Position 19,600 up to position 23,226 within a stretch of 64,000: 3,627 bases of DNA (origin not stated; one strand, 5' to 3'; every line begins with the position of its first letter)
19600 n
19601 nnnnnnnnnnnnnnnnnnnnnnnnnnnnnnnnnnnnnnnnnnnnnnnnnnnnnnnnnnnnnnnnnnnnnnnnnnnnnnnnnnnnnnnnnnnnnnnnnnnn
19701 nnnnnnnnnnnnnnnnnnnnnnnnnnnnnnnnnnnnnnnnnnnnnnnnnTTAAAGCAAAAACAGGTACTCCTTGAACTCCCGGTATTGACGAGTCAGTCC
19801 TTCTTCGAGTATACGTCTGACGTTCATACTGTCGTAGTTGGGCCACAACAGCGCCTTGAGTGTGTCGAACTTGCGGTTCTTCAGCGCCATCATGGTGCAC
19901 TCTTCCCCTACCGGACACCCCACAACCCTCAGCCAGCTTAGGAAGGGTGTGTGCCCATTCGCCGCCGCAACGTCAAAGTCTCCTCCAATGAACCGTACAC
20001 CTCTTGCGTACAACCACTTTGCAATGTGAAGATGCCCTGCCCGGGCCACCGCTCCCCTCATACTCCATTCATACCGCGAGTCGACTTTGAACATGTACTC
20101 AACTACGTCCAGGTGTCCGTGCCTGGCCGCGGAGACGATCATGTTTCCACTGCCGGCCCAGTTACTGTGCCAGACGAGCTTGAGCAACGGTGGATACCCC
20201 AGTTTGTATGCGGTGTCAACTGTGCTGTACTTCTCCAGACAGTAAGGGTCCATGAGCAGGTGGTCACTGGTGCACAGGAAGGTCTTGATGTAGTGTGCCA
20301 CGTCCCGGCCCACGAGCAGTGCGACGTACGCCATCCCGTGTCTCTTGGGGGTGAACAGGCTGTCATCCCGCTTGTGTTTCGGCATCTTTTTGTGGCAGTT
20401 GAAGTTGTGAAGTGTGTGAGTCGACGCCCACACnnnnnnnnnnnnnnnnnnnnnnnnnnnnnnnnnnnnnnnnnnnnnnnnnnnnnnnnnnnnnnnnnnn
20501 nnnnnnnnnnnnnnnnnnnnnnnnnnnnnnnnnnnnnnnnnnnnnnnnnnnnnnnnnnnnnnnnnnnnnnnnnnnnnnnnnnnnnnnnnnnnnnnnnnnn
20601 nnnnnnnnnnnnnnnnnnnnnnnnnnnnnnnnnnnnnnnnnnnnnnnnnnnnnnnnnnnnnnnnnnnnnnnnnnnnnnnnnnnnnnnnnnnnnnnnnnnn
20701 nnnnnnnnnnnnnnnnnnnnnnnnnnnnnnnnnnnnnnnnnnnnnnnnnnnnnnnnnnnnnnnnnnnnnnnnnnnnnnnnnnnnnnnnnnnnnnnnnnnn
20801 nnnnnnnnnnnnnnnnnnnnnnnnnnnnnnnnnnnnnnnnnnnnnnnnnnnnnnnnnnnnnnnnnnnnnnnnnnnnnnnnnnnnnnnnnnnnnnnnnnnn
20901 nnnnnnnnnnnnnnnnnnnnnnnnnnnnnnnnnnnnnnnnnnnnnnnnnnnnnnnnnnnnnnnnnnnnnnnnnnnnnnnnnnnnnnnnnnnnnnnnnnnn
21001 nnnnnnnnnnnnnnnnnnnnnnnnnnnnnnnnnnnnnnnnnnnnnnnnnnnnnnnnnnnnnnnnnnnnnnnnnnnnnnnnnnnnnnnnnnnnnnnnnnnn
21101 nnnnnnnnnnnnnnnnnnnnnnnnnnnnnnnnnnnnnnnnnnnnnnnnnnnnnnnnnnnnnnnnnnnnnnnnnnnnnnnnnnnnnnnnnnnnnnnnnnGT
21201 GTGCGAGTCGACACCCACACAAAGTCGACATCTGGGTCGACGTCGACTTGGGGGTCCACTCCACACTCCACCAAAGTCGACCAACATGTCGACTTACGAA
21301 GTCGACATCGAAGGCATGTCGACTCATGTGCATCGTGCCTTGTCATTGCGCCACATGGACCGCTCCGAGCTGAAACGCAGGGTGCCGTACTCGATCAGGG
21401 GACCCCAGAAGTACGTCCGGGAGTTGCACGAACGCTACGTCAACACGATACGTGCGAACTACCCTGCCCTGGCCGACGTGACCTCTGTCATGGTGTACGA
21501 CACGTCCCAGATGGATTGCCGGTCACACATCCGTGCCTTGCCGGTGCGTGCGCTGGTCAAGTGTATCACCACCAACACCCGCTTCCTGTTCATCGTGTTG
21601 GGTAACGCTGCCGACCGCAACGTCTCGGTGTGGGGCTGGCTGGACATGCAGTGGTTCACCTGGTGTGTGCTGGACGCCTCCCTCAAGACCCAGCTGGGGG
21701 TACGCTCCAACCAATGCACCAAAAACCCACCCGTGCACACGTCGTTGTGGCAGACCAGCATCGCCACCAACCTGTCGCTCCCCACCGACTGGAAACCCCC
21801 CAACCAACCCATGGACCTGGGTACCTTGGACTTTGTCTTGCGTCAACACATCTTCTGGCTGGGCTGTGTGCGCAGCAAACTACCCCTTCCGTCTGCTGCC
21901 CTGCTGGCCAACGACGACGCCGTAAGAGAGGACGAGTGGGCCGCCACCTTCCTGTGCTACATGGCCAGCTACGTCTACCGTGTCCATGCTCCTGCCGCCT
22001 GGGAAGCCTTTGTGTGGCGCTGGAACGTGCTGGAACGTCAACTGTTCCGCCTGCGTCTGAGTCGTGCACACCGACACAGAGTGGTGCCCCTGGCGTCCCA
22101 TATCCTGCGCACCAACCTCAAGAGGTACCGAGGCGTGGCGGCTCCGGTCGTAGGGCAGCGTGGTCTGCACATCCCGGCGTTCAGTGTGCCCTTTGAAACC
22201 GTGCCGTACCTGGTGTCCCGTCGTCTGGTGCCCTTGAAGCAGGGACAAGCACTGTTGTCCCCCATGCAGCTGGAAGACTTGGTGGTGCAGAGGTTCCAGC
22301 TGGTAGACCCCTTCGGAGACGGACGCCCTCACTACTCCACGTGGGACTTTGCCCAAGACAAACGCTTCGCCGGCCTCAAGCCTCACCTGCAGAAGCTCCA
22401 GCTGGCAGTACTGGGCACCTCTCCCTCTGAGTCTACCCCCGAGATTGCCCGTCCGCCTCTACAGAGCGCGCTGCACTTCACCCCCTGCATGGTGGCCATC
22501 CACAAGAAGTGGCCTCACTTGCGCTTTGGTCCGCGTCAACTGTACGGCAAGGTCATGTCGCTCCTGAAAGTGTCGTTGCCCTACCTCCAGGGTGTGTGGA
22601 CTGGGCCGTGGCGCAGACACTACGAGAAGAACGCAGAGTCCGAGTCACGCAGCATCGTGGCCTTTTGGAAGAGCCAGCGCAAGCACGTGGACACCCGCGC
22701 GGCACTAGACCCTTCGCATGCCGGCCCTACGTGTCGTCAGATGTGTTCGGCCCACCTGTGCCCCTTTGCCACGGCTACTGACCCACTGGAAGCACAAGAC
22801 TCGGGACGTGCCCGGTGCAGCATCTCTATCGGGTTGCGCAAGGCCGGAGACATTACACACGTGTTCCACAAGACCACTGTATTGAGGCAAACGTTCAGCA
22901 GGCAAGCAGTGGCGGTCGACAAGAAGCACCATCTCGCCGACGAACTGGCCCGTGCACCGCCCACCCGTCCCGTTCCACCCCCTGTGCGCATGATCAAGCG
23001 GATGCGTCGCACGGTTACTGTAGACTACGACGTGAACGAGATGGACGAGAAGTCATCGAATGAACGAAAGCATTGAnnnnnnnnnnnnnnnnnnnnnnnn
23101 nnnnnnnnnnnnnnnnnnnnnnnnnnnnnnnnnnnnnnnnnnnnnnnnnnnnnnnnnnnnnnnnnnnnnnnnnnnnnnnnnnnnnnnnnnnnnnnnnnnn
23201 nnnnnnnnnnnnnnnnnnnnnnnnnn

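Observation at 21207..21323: GTCGAC(T) motif clusters mark a subset of promoters (about 30 copies in under 1 kb of intergenic DNA)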

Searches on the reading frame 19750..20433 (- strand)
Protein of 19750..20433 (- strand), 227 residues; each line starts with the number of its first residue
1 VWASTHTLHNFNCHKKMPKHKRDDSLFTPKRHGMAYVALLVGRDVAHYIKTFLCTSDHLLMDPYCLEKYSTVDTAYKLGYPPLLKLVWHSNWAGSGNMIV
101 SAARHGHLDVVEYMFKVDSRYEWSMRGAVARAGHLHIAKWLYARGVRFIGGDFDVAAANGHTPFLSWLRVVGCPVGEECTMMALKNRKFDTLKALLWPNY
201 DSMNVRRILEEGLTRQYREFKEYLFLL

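Call 6: search_protein_families(library=pfam, proteins=[window:19750-20433:-], max_evalue=0.01)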
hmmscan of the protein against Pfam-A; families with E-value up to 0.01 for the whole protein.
window:19750-20433:- (227 aa): 5 families
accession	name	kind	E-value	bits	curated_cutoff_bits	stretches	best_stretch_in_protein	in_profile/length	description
PF13637.12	Ank_4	-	1e-05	26.2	22.7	0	101-141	3-49/50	Ankyrin repeats (many copies)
PF12796.13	Ank_2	-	4.4e-05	24.4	27.3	0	97-145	31-83/90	Ankyrin repeats (3 copies)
PF13857.12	Ank_5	-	0.00096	19.9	27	0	95-118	15-37/56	Ankyrin repeats (many copies)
PF00023.36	Ank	-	0.0017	19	21.1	0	102-114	9-21/33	Ankyrin repeat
PF13606.12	Ank_3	-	0.003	18.3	22.3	0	100-116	7-23/30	Ankyrin repeat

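Call 21: find_encoding_contigs(protein=window:19750-20385:-, flank=10000)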
Protein window:19750-20385:- (211 aa): 1 contig read that carries it; 1 place shown.
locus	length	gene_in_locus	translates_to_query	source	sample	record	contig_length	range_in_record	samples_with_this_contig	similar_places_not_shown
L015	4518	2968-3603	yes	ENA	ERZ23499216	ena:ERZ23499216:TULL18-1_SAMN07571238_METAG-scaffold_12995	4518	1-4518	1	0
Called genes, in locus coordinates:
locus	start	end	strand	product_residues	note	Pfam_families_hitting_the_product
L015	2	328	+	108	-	?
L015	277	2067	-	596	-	-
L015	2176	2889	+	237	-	-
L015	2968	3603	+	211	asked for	PF13637:Ank_4 (faint)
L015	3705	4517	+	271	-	?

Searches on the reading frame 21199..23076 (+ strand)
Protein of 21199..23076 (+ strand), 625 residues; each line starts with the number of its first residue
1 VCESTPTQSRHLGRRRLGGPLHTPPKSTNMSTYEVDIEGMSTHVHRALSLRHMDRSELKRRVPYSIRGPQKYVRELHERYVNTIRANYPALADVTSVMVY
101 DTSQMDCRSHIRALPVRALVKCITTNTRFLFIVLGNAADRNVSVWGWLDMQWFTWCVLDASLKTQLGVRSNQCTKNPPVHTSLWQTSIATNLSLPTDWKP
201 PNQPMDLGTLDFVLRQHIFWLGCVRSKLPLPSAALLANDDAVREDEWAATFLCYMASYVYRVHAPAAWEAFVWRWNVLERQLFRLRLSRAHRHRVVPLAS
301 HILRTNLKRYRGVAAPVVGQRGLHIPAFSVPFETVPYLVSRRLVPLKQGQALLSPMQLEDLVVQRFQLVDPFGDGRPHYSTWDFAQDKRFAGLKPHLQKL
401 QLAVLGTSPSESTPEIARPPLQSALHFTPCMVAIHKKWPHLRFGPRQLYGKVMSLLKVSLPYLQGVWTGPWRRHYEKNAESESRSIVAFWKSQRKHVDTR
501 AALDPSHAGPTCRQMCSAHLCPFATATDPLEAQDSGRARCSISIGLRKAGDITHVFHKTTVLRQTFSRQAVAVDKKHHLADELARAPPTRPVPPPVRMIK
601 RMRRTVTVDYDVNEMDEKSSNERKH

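Call 6: search_protein_families(library=pfam, proteins=[window:21199-23076:+], max_evalue=0.01)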
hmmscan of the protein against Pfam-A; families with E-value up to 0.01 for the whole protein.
window:21199-23076:+ (625 aa): 1 family
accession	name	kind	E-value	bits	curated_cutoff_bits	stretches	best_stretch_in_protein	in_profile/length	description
PF04104.19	DNA_primase_lrg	-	0.00034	20.5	22.4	1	328-442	3-126/266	Eukaryotic and archaeal DNA primase, large subunit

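Call 7: find_homologous_proteins(query=window:21199-23076:+)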
Query window:21199-23076:+: 8000 candidates shared short words with the query, none scored E <= 0.001.

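Call 13: find_related_loci(query=window:21355-23076:+, collection=viral_contigs, flank=10000)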
Query window:21355-23076:+ (573 aa) in viral_contigs; peptide patterns used: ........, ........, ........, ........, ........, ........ (x = any residue, [..] = any of these).
1 stretches matched a pattern, but none encodes a relative of the query by tblastn (E <= 1e-3).

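Call 51: search_protein_representatives(protein=window:21355-23076:+)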
Query: 573 residues. Proteins with E-value up to 0.001 (for the whole library): 11; up to 1e-10: 3; up to 1e-30: 1. The best 11 are listed.
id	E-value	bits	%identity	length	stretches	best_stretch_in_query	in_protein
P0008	2.6e-128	445.6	100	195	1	379-573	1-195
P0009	1.9e-15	73.0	29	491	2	217-481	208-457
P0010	6.8e-11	57.9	30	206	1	278-481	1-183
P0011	4.2e-10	55.3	30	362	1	274-478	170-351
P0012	8.5e-10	54.3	31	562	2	267-488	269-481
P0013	9.4e-09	50.8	31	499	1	220-474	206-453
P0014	1.2e-08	50.5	30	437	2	275-485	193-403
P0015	3.2e-07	45.8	31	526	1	273-473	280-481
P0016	6.4e-05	38.2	29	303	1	217-513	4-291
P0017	4.5e-04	35.4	23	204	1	346-473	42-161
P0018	5.8e-04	35.0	28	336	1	276-469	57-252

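Call 52: search_protein_families(library=pfam, proteins=[P0009, P0012, P0013, P0014, P0015, P0011, P0016, P0018], max_evalue=0.01)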
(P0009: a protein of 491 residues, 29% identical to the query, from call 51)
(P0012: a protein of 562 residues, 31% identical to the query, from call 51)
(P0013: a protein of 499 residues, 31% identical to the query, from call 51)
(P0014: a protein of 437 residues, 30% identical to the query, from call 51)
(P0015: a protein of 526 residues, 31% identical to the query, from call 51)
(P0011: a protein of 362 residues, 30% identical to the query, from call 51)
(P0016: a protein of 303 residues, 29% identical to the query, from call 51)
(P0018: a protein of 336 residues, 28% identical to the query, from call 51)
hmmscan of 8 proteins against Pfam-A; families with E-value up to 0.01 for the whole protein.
P0009 (491 aa): 1 family
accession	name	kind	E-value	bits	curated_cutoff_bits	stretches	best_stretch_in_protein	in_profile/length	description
PF04104.19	DNA_primase_lrg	-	1.5e-06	28.2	22.4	1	265-448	3-207/266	Eukaryotic and archaeal DNA primase, large subunit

P0012 (562 aa): 0 families

P0013 (499 aa): 1 family
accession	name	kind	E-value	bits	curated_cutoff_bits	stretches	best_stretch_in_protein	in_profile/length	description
PF04104.19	DNA_primase_lrg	-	4.8e-05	23.3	22.4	1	269-450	5-206/266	Eukaryotic and archaeal DNA primase, large subunit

P0014 (437 aa): 1 family
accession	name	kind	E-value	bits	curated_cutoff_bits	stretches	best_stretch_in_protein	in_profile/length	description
PF04104.19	DNA_primase_lrg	-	8.3e-06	25.8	22.4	1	196-393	5-208/266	Eukaryotic and archaeal DNA primase, large subunit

P0015 (526 aa): 1 family
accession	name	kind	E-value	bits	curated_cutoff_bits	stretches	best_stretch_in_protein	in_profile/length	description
PF04104.19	DNA_primase_lrg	-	3.2e-05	23.8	22.4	1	284-429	4-157/266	Eukaryotic and archaeal DNA primase, large subunit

P0011 (362 aa): 1 family
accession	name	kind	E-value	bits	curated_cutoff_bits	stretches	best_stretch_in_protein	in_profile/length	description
PF04104.19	DNA_primase_lrg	-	2.5e-08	34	22.4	1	171-348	2-210/266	Eukaryotic and archaeal DNA primase, large subunit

P0016 (303 aa): 1 family
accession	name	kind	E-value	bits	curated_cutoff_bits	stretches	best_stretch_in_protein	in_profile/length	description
PF04104.19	DNA_primase_lrg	-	8.9e-09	35.5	22.4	1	73-259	4-208/266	Eukaryotic and archaeal DNA primase, large subunit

P0018 (336 aa): 1 family
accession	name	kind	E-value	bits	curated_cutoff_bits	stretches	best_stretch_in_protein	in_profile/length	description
PF04104.19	DNA_primase_lrg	-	2.7e-29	102.8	22.4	1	57-330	3-266/266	Eukaryotic and archaeal DNA primase, large subunit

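Call 53: list_cluster_members(proteins=[P0009, P0012, P0013, P0014, P0015, P0011, P0010, P0016, P0017, P0018])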
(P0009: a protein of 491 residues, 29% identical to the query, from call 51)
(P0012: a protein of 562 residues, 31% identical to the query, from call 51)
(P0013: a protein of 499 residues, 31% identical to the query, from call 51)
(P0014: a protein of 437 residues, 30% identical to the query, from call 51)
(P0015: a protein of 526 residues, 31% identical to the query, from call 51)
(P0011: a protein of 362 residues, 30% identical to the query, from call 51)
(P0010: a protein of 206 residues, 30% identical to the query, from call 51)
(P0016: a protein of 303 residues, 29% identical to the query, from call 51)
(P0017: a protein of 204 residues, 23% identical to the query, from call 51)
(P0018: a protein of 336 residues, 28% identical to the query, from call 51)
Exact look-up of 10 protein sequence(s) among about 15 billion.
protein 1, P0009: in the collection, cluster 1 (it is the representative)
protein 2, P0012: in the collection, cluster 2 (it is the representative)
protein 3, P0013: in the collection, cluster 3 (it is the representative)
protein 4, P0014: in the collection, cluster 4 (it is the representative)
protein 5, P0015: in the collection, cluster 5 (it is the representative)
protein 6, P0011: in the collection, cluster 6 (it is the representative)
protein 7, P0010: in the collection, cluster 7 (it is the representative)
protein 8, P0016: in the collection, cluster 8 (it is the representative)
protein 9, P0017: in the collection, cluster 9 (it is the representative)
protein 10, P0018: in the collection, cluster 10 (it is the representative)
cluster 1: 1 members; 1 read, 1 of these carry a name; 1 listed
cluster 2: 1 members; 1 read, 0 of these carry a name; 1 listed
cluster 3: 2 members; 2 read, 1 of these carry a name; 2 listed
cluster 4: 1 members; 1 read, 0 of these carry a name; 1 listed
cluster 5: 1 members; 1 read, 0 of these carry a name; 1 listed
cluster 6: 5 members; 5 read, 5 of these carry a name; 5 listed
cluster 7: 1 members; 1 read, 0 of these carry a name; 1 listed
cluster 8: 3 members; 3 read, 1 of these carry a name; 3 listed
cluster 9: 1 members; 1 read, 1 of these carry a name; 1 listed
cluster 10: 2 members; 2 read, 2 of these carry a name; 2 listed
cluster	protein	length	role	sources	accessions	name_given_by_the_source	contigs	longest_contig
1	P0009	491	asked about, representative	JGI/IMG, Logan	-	hypothetical protein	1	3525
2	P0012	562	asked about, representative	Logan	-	-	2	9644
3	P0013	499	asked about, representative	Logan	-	-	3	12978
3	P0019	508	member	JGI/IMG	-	hypothetical protein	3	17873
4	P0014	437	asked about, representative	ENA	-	-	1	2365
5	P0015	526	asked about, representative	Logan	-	-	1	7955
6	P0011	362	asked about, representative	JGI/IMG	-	hypothetical protein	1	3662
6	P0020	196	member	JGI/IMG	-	hypothetical protein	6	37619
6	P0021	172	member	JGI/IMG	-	hypothetical protein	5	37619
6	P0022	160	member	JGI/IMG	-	hypothetical protein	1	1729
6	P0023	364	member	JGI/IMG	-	hypothetical protein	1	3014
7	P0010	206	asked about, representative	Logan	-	-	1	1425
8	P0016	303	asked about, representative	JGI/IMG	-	-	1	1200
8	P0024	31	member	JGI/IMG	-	hypothetical protein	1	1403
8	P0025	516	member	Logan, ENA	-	-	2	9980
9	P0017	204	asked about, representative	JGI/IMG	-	hypothetical protein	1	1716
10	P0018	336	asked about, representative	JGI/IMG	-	DNA primase large subunit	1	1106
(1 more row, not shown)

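Call 54: find_encoding_contigs(protein=P0019, flank=10000, max_places=4)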
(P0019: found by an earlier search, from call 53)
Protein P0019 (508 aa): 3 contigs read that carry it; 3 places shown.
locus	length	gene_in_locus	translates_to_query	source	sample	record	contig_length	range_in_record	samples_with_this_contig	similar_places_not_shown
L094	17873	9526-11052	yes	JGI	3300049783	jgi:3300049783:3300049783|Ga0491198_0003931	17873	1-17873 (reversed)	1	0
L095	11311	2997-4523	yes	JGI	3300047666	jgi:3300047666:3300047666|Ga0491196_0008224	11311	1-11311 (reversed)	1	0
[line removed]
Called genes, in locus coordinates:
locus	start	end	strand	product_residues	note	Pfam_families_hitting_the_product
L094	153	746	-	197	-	-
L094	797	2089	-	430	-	-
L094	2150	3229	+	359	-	-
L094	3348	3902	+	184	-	-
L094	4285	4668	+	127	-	-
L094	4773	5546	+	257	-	-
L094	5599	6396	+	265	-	-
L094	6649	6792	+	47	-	-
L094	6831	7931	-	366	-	-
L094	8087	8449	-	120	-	-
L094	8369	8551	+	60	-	-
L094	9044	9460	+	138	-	-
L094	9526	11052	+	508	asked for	-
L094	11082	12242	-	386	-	PF23598:LRR_14 (faint), PF13855:LRR_8 (faint)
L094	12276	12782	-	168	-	-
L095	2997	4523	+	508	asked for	-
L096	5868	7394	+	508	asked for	-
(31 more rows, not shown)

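Call 55: find_encoding_contigs(protein=P0012, flank=10000, max_places=3)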
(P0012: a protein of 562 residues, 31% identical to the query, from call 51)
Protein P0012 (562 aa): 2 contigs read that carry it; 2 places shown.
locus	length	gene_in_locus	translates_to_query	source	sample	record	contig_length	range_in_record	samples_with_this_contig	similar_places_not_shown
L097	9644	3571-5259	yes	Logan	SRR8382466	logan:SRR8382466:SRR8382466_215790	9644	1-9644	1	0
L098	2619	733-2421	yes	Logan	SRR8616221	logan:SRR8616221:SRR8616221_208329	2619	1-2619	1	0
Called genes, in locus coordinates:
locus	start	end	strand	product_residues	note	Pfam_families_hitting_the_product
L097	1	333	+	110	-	?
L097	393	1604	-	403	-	-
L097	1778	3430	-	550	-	-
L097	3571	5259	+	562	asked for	-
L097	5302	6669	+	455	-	-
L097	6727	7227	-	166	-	-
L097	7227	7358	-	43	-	-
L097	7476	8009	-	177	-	-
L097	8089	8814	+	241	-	-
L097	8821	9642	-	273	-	?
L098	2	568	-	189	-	?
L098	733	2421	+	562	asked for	-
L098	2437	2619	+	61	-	?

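Call 56: find_encoding_contigs(protein=P0015, flank=10000, max_places=3)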
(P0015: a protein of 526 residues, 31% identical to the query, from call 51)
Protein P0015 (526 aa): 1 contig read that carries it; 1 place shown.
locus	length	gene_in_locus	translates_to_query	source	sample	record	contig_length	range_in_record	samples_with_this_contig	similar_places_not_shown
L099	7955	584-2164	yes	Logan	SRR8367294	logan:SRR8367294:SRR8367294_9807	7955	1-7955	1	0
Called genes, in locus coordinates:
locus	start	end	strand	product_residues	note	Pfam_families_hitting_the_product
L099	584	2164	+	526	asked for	PF26466:DNA_primase_lrg_N (weak)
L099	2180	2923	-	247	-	-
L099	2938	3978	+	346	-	-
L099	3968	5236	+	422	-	-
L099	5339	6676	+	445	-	-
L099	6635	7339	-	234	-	-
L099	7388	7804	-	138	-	-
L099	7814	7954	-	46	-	?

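Call 57: find_encoding_contigs(protein=P0025, flank=10000, max_places=3)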
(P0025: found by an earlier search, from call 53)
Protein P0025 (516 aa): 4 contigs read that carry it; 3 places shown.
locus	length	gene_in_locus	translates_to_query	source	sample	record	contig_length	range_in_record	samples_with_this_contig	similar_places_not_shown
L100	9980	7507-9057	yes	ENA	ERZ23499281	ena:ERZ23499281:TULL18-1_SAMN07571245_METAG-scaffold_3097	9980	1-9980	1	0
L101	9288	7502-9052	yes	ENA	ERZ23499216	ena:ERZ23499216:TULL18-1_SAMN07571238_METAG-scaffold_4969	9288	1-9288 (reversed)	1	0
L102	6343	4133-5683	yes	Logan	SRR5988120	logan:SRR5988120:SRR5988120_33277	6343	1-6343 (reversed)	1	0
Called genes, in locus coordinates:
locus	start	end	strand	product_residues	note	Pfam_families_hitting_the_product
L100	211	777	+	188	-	-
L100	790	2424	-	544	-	PF01823:MACPF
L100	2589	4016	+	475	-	-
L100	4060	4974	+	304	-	-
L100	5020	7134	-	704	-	-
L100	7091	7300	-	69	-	-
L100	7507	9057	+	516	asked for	-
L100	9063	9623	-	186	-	-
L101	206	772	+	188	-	-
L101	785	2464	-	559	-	PF01823:MACPF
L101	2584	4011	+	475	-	-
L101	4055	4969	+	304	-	-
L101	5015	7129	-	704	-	-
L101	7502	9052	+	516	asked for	-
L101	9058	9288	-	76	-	?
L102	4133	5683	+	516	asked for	-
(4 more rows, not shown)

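Call 58: find_encoding_contigs(protein=P0013, flank=10000, max_places=3)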
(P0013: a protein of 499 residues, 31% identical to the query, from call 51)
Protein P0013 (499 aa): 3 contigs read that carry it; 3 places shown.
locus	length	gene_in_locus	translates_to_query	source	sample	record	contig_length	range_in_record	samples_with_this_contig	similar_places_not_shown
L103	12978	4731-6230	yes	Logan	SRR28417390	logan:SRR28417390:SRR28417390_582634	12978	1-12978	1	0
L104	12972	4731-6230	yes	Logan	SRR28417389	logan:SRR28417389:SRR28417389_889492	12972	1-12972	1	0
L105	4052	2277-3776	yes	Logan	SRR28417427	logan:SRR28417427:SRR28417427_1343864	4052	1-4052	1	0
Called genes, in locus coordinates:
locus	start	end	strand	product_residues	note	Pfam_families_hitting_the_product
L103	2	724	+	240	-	?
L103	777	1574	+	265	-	-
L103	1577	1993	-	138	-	-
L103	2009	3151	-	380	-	-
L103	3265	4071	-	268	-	-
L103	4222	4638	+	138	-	-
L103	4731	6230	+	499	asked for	-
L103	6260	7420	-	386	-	PF23598:LRR_14 (faint), PF13855:LRR_8 (faint)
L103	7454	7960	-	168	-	-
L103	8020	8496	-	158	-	-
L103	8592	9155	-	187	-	-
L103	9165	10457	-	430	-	-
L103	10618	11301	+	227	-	-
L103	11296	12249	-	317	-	-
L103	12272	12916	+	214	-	-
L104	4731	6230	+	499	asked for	-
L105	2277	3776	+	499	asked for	-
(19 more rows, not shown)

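Call 64: find_encoding_contigs(protein=P0020, flank=10000, max_places=2)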
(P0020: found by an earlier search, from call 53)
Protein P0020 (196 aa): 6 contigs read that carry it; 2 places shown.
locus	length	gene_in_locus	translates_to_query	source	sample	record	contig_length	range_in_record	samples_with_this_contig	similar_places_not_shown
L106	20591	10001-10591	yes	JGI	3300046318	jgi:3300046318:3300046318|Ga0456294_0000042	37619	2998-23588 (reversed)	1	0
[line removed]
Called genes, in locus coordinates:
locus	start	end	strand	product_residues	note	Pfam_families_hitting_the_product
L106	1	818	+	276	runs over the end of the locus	-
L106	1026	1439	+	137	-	-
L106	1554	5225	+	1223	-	-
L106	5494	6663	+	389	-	-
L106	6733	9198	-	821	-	-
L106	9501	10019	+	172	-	-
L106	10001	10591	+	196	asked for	-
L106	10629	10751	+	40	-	-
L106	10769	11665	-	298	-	-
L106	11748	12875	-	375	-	-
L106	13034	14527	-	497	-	-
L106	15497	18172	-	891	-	-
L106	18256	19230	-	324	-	-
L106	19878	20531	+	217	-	-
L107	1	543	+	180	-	?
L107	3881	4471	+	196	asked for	-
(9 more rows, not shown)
